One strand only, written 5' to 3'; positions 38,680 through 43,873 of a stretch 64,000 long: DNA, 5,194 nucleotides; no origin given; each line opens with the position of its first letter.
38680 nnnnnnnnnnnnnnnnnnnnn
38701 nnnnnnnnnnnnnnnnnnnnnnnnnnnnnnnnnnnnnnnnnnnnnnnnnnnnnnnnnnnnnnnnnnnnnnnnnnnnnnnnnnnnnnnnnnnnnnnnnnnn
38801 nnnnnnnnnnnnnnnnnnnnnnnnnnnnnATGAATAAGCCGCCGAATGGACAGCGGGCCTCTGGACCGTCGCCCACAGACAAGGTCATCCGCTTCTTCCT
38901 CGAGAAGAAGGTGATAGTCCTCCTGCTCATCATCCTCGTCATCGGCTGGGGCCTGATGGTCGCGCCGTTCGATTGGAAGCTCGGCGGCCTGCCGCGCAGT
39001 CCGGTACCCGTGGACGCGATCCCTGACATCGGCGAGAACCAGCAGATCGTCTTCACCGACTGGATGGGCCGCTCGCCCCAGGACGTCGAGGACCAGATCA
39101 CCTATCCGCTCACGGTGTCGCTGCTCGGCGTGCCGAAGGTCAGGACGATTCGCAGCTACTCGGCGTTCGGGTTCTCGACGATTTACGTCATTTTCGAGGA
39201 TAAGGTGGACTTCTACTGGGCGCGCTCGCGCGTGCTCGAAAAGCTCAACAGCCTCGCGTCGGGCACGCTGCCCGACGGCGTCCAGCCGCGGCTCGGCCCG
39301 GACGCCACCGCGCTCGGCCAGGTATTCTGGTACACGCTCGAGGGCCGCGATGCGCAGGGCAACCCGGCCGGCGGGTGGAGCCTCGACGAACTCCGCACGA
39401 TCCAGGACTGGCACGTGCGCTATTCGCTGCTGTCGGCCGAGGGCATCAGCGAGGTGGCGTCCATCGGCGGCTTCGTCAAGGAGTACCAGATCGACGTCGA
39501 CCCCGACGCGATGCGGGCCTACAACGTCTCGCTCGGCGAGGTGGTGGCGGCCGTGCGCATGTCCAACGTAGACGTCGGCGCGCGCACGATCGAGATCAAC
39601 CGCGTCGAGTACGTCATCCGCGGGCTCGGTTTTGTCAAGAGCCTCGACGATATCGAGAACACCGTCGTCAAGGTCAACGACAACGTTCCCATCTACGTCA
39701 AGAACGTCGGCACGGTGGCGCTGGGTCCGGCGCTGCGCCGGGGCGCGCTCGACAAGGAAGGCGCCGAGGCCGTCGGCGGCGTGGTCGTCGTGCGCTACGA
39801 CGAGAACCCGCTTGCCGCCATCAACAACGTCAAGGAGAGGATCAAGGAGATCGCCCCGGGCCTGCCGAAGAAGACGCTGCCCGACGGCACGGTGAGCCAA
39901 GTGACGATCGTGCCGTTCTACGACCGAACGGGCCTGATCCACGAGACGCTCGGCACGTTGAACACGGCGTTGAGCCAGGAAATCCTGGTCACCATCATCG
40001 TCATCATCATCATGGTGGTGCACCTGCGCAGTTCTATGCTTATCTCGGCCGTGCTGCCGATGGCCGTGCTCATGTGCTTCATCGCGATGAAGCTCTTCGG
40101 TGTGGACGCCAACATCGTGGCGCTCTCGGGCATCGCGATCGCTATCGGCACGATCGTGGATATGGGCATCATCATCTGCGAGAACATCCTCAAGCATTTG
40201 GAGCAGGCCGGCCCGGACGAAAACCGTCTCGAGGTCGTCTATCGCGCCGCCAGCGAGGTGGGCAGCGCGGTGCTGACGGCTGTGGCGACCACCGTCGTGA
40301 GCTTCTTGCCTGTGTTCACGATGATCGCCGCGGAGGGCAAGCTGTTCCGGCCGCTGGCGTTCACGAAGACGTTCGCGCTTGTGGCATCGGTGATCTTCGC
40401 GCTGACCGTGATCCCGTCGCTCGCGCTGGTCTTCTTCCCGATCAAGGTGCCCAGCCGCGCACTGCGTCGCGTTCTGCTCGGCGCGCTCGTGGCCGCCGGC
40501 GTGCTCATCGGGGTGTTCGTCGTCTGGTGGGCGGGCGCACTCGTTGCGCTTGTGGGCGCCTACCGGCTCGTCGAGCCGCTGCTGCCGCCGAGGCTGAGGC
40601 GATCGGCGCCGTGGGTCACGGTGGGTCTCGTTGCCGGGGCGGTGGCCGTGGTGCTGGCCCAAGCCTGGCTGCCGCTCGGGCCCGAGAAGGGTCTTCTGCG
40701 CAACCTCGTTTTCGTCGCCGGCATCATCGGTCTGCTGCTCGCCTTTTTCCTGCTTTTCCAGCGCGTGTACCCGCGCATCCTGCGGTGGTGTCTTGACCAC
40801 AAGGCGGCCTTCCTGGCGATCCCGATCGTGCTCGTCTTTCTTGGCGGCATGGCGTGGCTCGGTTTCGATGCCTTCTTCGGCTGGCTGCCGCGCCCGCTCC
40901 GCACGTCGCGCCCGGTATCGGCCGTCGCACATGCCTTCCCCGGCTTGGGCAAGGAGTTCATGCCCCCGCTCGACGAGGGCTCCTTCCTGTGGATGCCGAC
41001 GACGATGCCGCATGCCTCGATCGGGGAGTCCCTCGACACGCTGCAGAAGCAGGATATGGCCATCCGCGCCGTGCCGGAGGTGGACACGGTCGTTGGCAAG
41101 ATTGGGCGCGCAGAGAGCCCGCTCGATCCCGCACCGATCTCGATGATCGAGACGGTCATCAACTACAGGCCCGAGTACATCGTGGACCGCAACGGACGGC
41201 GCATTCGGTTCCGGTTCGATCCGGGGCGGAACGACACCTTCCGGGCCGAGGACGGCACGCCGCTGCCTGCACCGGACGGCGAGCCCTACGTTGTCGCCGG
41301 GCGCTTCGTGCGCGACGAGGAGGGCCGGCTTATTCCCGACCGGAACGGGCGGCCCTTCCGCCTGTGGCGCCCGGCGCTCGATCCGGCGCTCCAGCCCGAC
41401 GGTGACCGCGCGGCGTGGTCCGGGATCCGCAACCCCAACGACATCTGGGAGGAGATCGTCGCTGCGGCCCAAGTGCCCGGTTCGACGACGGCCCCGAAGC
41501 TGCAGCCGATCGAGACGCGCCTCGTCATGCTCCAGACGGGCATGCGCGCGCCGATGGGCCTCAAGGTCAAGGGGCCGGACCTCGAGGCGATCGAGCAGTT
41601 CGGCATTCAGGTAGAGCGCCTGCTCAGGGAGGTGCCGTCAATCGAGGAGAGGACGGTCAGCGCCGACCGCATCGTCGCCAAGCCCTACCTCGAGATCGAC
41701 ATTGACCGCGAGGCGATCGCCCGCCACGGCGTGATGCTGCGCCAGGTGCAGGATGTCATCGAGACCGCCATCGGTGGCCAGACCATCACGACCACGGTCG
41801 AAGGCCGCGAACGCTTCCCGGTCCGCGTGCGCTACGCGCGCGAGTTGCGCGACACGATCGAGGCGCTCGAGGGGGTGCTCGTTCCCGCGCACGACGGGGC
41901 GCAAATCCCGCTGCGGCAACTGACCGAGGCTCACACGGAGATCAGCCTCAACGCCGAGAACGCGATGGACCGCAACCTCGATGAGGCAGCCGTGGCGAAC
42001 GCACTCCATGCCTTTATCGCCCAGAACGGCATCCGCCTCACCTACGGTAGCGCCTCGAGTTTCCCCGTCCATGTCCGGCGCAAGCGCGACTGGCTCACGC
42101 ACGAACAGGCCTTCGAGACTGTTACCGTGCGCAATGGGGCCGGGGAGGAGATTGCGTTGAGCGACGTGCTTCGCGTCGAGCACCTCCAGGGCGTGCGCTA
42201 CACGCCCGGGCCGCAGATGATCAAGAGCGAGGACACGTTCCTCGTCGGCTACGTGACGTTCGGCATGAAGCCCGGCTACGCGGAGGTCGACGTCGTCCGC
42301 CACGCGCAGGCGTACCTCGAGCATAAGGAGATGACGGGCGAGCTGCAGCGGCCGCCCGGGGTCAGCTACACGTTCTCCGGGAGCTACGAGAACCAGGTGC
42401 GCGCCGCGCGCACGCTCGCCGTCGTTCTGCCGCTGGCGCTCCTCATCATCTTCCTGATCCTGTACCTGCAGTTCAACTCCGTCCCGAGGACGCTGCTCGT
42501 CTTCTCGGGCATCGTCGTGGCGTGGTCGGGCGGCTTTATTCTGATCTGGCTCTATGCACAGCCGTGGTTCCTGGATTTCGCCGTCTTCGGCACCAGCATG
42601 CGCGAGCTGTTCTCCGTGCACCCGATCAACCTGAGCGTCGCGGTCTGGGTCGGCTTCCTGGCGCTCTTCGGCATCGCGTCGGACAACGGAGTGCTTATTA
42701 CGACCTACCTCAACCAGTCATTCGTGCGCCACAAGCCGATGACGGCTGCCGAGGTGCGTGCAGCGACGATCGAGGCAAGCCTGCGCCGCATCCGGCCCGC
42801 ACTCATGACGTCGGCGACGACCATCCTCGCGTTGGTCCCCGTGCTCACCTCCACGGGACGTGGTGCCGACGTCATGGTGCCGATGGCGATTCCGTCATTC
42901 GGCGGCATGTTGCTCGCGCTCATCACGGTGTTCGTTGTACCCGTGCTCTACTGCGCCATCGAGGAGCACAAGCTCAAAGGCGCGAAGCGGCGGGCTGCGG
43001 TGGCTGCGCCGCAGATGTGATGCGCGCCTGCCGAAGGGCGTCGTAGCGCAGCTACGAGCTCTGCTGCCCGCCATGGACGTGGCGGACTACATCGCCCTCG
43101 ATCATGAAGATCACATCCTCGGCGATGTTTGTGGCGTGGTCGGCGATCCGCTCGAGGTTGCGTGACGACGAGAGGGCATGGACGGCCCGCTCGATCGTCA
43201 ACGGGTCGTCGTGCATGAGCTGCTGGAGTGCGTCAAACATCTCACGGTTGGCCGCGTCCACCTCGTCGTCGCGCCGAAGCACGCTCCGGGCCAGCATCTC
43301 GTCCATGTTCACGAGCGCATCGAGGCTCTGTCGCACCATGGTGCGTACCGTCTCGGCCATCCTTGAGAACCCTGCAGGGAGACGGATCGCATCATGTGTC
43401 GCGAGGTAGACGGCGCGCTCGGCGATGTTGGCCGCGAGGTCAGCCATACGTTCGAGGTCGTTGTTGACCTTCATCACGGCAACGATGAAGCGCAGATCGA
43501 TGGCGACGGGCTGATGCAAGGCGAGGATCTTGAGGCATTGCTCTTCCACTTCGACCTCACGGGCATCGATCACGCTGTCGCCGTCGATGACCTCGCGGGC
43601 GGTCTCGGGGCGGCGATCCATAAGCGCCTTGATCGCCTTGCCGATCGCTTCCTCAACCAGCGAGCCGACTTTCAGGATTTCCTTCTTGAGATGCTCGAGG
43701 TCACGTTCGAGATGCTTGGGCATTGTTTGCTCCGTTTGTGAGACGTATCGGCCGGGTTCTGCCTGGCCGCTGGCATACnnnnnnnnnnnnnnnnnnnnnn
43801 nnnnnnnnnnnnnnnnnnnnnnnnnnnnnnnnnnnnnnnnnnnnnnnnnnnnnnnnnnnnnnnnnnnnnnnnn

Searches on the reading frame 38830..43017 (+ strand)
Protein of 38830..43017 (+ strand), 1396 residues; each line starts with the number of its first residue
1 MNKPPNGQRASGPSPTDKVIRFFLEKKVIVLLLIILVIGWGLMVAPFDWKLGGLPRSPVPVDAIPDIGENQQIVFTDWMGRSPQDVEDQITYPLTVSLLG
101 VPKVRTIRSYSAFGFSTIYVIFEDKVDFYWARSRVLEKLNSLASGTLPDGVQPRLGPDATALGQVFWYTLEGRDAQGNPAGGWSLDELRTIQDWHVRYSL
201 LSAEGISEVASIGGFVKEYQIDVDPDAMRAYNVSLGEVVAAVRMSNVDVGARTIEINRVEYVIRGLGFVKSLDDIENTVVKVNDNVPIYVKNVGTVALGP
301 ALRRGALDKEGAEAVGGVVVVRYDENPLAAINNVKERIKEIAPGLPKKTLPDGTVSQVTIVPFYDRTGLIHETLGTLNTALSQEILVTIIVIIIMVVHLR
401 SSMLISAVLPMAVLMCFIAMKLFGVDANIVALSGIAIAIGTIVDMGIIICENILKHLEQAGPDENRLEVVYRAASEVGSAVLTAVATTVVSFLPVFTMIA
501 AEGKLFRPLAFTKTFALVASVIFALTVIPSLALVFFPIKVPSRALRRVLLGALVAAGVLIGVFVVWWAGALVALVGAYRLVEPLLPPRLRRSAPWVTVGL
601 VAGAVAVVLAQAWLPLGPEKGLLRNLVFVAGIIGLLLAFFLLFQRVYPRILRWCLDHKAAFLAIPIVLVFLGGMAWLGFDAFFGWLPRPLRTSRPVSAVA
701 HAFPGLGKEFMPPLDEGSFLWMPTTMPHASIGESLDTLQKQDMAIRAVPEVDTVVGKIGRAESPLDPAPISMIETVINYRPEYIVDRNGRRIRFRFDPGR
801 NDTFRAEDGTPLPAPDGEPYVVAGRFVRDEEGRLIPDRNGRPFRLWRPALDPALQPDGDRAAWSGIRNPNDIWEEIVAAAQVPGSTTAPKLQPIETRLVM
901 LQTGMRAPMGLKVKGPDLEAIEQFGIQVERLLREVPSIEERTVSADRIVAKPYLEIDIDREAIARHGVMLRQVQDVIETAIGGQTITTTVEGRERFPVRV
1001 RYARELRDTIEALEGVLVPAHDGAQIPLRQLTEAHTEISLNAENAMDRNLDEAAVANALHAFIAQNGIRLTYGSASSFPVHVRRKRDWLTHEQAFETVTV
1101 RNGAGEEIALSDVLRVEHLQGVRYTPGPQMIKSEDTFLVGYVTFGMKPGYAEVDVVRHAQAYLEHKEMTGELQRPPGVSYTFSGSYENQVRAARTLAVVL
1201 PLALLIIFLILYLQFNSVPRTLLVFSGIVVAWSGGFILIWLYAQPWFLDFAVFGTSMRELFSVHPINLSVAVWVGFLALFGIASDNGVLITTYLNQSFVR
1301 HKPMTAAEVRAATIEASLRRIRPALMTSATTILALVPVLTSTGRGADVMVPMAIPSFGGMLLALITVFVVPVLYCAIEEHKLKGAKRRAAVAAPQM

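Call 12: search_protein_families(library=pfam, proteins=[window:38830-43017:+], max_evalue=0.0001)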
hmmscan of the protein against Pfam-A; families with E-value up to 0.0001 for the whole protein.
window:38830-43017:+ (1396 aa): 1 family
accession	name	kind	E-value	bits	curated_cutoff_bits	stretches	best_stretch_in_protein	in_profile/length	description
PF00873.25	ACR_tran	-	3.2e-170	568.5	28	3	20-536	2-490/1021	AcrB/AcrD/AcrF family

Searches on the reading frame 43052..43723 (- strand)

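Call 76: search_protein_families(library=pfam, proteins=[window:43052-43723:-], max_evalue=0.0001)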
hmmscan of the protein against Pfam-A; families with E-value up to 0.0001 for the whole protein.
window:43052-43723:- (223 aa): 1 family
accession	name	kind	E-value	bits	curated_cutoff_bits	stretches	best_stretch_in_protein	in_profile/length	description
PF01895.24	PhoU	-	7.9e-49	164.4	23.5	2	16-103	1-88/89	PhoU domain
